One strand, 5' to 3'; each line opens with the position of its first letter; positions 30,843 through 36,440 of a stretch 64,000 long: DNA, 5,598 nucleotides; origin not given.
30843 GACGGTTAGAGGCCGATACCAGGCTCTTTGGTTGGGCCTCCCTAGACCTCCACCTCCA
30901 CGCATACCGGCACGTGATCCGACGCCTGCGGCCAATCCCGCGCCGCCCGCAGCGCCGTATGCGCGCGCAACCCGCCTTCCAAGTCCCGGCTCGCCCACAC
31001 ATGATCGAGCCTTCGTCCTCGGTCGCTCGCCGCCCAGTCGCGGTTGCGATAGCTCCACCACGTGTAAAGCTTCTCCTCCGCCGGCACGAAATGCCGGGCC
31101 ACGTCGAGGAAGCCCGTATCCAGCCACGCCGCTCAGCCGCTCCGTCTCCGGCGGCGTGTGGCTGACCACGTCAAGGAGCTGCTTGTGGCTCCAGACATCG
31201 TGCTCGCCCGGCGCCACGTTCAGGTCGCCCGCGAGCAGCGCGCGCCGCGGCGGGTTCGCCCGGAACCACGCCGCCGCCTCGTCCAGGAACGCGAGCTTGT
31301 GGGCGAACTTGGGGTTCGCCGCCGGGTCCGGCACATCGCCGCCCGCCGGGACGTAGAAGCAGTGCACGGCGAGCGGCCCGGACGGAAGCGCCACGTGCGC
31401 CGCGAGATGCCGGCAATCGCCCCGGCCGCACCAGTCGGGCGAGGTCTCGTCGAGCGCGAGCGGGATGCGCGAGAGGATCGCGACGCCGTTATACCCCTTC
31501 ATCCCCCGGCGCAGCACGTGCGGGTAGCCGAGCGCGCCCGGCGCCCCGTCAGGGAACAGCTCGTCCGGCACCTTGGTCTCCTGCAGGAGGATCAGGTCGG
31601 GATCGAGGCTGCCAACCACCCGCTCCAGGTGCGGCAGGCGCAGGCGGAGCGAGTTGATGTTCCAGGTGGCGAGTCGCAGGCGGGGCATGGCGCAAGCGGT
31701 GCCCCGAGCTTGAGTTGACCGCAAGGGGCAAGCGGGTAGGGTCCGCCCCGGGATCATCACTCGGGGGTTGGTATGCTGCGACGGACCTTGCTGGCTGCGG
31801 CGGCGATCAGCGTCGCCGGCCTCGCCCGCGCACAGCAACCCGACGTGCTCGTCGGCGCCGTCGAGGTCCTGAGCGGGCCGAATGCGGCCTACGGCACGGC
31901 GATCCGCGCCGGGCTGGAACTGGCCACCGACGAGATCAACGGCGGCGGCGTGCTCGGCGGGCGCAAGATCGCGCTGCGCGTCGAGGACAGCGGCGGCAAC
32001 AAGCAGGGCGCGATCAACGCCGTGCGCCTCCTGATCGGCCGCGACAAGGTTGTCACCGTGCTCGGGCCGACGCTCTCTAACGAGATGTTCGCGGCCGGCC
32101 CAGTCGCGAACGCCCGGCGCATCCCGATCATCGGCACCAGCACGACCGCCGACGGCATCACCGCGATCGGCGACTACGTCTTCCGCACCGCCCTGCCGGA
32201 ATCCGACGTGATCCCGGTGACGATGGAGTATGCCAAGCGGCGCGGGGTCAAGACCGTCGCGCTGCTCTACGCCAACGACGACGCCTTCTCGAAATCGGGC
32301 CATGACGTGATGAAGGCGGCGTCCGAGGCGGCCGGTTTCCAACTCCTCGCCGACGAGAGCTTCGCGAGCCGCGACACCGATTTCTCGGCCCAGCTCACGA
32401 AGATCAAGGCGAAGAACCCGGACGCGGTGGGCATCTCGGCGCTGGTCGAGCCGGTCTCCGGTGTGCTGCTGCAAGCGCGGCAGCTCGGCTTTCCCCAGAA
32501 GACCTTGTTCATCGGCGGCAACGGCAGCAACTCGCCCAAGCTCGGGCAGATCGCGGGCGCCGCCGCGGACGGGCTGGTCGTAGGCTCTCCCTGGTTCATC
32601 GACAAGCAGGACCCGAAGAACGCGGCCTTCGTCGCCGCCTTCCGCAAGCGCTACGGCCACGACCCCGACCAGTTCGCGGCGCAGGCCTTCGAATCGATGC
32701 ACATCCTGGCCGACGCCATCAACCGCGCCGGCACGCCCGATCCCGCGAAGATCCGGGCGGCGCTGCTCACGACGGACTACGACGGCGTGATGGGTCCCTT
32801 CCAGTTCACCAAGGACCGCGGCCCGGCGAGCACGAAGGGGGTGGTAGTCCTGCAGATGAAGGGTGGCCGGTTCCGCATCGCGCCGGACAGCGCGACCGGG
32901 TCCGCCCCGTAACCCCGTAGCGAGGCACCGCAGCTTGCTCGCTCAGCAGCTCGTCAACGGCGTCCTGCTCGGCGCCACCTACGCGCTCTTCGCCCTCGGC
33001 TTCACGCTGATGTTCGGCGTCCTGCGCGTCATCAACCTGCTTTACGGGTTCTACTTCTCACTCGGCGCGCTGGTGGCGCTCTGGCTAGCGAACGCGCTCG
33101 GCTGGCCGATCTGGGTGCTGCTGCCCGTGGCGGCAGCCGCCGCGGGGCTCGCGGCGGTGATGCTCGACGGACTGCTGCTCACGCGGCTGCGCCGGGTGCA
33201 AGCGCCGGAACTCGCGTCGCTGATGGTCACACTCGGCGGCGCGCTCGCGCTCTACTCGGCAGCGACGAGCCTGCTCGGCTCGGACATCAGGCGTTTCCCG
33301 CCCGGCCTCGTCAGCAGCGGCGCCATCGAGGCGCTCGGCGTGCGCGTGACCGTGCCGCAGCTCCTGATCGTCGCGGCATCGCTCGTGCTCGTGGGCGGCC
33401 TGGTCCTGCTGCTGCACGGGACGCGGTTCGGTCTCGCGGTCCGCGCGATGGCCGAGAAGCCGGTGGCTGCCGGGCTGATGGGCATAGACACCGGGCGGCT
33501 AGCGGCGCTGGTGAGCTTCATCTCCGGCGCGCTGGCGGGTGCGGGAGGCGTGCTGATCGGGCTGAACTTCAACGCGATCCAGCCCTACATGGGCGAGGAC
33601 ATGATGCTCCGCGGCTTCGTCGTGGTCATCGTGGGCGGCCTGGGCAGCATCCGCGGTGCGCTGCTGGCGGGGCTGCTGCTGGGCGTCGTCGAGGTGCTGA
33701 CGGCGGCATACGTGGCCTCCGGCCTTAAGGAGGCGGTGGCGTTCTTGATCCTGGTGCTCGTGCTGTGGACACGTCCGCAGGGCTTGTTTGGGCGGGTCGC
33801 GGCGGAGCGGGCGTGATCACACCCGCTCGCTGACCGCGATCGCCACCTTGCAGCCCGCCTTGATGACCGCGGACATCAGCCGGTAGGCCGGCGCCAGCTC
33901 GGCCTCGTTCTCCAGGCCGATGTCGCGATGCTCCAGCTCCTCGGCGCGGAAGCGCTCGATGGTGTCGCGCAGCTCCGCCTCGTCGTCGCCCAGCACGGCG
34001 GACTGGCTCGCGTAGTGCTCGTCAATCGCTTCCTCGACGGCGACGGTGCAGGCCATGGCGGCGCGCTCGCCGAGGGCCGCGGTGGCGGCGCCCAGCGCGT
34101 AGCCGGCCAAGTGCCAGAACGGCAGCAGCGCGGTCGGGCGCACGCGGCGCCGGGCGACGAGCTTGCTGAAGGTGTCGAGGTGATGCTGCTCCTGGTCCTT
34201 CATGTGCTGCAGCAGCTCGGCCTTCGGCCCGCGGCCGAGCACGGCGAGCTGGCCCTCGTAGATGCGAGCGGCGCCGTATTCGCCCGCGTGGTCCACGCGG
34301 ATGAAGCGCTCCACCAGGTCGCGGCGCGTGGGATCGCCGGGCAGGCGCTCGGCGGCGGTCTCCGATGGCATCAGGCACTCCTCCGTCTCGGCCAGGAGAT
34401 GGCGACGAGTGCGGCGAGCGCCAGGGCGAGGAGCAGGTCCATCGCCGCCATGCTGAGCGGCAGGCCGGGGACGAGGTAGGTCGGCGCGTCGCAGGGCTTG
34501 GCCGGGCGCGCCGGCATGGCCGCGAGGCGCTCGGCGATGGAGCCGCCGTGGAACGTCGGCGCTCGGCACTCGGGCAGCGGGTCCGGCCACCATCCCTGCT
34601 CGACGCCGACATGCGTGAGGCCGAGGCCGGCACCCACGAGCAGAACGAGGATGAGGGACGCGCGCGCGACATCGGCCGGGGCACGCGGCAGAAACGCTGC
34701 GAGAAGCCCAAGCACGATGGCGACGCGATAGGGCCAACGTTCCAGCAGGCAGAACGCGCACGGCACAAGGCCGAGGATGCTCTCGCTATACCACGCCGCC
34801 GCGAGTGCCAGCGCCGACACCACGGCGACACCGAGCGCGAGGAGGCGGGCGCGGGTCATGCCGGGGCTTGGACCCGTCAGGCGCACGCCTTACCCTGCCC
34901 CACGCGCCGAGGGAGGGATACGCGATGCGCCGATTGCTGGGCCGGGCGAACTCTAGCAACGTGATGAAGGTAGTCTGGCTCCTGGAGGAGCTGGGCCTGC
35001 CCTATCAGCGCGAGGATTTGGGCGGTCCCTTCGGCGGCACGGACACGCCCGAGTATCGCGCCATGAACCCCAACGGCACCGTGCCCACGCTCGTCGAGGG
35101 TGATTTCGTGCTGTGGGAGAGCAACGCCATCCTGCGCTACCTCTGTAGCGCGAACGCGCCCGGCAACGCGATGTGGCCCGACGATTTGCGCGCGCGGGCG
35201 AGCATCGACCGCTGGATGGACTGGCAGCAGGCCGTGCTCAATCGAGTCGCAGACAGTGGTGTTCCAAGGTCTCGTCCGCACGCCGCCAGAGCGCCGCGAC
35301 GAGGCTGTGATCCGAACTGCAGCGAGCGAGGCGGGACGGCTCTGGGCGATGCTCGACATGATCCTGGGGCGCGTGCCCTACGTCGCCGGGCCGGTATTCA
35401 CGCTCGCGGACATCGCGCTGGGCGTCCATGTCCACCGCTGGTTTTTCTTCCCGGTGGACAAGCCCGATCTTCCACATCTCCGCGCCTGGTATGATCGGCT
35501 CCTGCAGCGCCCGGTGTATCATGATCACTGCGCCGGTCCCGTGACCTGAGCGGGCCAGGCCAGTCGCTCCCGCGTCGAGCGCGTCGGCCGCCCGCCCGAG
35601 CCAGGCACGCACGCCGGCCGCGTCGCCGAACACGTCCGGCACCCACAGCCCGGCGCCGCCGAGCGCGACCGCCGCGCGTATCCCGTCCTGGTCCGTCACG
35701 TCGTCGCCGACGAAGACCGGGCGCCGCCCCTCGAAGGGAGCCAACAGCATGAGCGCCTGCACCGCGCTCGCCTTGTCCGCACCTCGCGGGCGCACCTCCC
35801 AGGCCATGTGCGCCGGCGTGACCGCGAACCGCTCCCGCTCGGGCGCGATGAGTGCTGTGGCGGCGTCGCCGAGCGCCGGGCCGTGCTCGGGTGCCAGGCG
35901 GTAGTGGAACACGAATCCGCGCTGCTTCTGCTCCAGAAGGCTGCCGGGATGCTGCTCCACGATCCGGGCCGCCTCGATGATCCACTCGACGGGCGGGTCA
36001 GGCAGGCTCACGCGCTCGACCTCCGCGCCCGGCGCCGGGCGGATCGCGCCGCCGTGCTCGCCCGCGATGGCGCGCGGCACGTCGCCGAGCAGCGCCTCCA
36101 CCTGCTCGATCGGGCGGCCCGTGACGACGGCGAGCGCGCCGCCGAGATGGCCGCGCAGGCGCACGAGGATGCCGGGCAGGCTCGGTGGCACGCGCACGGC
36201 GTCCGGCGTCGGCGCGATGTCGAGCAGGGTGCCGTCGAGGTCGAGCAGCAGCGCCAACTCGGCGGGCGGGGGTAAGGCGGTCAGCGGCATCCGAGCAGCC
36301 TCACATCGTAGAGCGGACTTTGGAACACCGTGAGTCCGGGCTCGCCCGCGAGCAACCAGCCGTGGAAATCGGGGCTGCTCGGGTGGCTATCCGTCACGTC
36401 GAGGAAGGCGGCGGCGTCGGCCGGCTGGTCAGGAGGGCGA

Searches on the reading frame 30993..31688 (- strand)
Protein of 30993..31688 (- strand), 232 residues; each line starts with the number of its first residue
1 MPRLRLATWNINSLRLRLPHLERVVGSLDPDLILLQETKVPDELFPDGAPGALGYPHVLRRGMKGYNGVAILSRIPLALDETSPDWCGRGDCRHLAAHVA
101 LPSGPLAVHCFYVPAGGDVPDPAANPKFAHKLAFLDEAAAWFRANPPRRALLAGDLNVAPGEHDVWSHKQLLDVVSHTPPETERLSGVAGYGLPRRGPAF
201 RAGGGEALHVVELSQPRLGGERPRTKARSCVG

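Call 16: search_protein_families(library=pfam, proteins=[window:30993-31688:-], max_evalue=0.001)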
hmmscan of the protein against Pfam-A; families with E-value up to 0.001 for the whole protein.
seq(232 aa): 1 family
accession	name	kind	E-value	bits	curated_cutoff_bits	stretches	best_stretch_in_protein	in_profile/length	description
PF03372.29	Exo_endo_phos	-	4.5e-21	76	24.5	1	7-175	1-173/225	Endonuclease/Exonuclease/phosphatase family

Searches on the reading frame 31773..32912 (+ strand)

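Call 16: search_protein_families(library=pfam, proteins=[window:31773-32912:+], max_evalue=0.001)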
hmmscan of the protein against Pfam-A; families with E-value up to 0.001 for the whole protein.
window:31773-32912:+ (379 aa): 3 families
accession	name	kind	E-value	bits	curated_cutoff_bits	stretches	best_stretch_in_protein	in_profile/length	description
PF13458.12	Peripla_BP_6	-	2.9e-74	251.3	31.7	1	27-364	4-341/343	Periplasmic binding protein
PF01094.35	ANF_receptor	-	5.5e-26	91.9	25.4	1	48-350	6-339/353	Receptor family ligand binding region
PF13433.12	Peripla_BP_5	-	2.8e-24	86.4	27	1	27-369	3-344/363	Periplasmic binding protein domain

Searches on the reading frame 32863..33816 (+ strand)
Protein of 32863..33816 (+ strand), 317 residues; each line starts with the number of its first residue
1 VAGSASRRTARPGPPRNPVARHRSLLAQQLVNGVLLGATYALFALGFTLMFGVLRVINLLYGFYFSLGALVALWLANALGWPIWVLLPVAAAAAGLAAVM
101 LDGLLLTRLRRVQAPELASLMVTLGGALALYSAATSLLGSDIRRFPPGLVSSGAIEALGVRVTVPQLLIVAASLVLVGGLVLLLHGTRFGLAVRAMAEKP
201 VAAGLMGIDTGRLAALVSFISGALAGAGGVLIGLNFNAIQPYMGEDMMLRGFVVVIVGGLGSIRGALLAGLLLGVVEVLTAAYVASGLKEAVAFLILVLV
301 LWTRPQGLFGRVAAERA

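Call 16: search_protein_families(library=pfam, proteins=[window:32863-33816:+], max_evalue=0.001)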
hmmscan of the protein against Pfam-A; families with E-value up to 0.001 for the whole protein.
window:32863-33816:+ (317 aa): 1 family
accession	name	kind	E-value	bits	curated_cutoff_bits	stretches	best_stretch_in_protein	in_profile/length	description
PF02653.21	BPD_transp_2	-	4.4e-36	124.8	26.8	1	30-301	2-269/269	Branched-chain amino acid transport system / permease component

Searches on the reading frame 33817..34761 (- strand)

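Call 16: search_protein_families(library=pfam, proteins=[window:33817-34761:-], max_evalue=0.001)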
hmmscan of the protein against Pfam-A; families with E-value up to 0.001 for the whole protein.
window:33817-34761:- (314 aa): 1 family
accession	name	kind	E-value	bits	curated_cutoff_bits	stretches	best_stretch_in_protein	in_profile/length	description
PF03232.19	COQ7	-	5.1e-65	218.7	23.5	1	149-311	2-169/169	Ubiquinone biosynthesis protein COQ7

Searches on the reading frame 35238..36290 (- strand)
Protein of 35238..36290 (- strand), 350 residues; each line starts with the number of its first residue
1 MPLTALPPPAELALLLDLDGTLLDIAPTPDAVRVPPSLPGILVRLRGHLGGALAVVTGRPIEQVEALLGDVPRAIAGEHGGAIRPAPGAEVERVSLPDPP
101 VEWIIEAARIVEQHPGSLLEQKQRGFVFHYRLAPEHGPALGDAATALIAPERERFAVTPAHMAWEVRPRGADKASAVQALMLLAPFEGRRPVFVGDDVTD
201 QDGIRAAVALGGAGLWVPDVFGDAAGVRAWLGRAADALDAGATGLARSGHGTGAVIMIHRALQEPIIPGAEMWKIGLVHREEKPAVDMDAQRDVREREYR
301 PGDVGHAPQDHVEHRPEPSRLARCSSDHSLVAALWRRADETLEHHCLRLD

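Call 20: search_protein_families(library=pfam, proteins=[window:35238-36290:-], max_evalue=0.001)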
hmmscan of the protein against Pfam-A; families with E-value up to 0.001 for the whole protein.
window:35238-36290:- (350 aa): 2 families
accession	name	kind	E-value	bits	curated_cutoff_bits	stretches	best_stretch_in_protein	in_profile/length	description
PF02358.22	Trehalose_PPase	-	1.5e-24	86.9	27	1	15-203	1-199/235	Trehalose-phosphatase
PF08282.18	Hydrolase_3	-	0.0001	22.6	20.9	0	15-107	2-90/255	haloacid dehalogenase-like hydrolase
